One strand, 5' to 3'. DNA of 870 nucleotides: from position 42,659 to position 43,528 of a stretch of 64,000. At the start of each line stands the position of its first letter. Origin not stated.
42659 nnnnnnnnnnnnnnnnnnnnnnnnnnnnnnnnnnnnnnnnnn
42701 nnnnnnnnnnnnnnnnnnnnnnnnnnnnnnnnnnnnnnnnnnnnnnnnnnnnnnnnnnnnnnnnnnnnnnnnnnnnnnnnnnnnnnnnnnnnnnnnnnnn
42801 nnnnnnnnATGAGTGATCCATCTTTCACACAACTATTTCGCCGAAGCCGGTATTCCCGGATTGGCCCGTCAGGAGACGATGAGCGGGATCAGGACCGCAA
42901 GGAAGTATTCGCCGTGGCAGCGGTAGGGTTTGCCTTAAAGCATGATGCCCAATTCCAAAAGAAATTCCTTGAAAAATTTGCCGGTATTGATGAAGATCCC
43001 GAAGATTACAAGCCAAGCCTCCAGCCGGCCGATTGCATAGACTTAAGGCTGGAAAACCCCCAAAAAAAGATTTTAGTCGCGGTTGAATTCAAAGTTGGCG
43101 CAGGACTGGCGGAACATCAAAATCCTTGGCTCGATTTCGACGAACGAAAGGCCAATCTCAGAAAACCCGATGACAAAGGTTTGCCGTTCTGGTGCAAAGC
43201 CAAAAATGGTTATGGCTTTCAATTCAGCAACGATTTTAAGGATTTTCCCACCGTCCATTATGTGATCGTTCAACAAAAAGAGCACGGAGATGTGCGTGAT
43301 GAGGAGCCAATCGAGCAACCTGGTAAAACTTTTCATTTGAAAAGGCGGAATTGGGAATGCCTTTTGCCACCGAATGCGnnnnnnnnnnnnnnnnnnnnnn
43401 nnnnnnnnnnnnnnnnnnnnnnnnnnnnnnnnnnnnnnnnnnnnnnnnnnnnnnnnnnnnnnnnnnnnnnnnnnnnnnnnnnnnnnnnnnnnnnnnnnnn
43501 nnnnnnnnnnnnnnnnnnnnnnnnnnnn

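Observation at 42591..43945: HicB-like antitoxin gene followed 8 nt later by a low-GC PD-(D/E)xK-like gene instead of hicA, a possible novel toxin-antitoxin or defence pair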

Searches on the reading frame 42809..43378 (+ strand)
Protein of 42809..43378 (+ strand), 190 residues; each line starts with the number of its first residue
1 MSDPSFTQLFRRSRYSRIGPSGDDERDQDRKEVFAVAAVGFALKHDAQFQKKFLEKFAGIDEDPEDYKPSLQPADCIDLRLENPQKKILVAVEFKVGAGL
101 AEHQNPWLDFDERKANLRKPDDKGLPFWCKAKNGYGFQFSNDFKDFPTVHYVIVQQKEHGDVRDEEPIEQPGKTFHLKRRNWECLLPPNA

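Call 100: predict_structure(alignment_id=A10)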
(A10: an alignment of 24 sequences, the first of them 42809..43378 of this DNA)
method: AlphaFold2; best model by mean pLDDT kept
length: 190 residues; sequences in the alignment: 24
mean_pLDDT: 86.5   pTM: 0.82
mean pLDDT of the five models: 86.5, 85.2, 84.7, 84.2, 83.6
residues with pLDDT >= 90: 124; 70-90: 36; 50-70: 19; < 50: 11
segments of 3 or more residues with pLDDT < 50: 14-21
pLDDT, mean of each block of 10 residues (from residue 1): 58 49 72 90 94 96 96 90 97 92 91 74 95 96 97 92 95 97 73
secondary structure, 60 per line:
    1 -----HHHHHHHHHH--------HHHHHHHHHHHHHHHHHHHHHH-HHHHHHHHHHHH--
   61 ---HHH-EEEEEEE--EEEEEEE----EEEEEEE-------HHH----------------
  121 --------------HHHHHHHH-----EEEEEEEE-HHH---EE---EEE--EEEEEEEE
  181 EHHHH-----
elements in order: H6-15 H24-45 H47-58 E68-74 E77-83 E88-94 H135-142 E148-155 E168-170 E173-181 H182-185

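Call 102: fold_search(model_id=the predicted structure, library=pdb)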
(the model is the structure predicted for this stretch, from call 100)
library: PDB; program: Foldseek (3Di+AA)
matches with E <= 10: 92; with E <= 0.001: 0
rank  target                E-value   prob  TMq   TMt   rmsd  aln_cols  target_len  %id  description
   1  6hz4_M                6.4e-03  0.92  0.36  0.23   7.4       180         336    8  Structure of McrBC without DNA binding domains (one half of the full complex) (released 2019-07-24)
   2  7vsr_M                8.1e-03  0.92  0.36  0.26   7.5       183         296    6  Structure of McrBC (stalkless mutant) (released 2023-02-15)
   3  6hz4_N                3.9e-02  0.60  0.31  0.37   7.9       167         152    8  Structure of McrBC without DNA binding domains (one half of the full complex) (released 2019-07-24)
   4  6ut6_G                5.7e-02  0.77  0.38  0.24   6.5       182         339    7  Cryo-EM structure of the Escherichia coli McrBC complex (released 2020-10-21)
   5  9c1m_G                2.0e-01  0.44  0.28  0.14   7.8       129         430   15  HerA-DUF assembly 1 (released 2025-06-04)
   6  9a5m_A                4.5e-01  0.08  0.22  0.12  18.0       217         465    9  Integrative model of YDJA-YDIS by crosslinking MS and deep learning (released 2024-09-18)
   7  9khv_A                1.1e+00  0.25  0.32  0.06   5.4       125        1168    9  Structure of DdmD dimer with ssDNA without nucleotide (released 2025-02-19)
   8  9bgk_F                1.3e+00  0.20  0.39  0.08   5.6       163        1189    8  Structure of V.cholera DdmDE (2D:1E) in complex with DNA (released 2024-10-23)
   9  9c6q_C                1.5e+00  0.10  0.26  0.06   5.6       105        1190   11  Structure of V. cholerae monomeric DdmD bound with ssDNA (released 2024-08-21)
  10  9ki0_A                1.7e+00  0.13  0.30  0.06   6.7       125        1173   10  structure of DdmD dimer with ssDNA with AGS (released 2025-02-19)
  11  8ipw_B                1.8e+00  0.11  0.16  0.09   4.2        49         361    8  The sturecture of Legionella effector protein MavL with ADPR (released 2024-03-20)
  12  8xep_A                1.8e+00  0.11  0.16  0.09   4.8        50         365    8  Crystal structure of a Legionella pneumophila type IV effector in complex with ubiquitin (released 2024-05-01)
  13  7kc0_B                1.9e+00  0.18  0.15  0.06   2.3        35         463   14  Structure of the Saccharomyces cerevisiae replicative polymerase delta in complex with a primer/template and the PCNA  (released 2020-12-02)
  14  8pk6_C                1.9e+00  0.07  0.21  0.18   6.3       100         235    6  INTS13 complex with ZNF655 (released 2024-07-03)
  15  8hil_E                2.0e+00  0.04  0.21  0.20   8.8       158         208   11  A cryo-EM structure of B. oleracea RNA polymerase V at 3.57 Angstrom (released 2023-03-22)
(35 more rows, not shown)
